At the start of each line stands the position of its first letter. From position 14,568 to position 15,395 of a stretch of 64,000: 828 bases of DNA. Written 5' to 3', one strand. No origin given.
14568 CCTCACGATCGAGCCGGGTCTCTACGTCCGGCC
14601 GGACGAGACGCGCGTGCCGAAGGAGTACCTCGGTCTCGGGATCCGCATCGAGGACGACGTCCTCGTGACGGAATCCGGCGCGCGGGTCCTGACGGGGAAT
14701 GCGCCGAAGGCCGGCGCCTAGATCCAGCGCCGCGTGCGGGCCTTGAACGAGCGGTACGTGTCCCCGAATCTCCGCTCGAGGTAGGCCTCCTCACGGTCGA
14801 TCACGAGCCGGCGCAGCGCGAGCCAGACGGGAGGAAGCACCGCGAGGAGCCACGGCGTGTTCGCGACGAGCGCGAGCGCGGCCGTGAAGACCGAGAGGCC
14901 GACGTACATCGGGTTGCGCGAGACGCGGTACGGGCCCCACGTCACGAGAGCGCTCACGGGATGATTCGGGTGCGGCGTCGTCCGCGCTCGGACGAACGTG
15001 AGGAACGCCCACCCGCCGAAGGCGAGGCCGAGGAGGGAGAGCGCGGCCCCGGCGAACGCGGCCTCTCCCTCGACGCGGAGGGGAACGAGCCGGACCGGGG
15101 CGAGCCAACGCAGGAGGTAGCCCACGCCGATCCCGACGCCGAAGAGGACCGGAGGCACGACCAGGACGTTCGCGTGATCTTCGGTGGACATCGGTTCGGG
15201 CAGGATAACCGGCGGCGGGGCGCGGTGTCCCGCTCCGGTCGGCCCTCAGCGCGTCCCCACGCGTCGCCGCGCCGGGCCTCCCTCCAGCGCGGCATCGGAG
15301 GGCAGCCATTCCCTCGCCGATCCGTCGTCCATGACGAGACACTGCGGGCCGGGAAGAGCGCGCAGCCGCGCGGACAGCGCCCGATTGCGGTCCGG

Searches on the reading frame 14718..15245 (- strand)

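Call 10: search_protein_families(library=pfam, proteins=[window:14718-15245:-])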
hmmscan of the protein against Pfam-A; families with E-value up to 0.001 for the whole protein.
window:14718-15245:- (175 aa): 2 families
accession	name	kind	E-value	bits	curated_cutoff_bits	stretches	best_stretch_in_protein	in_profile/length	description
PF04191.18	PEMT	-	3.6e-13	50.3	25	1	64-162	4-104/105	Phospholipid methyltransferase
PF04140.19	ICMT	-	0.00069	20.4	24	1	86-156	21-93/95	Isoprenylcysteine carboxyl methyltransferase (ICMT) family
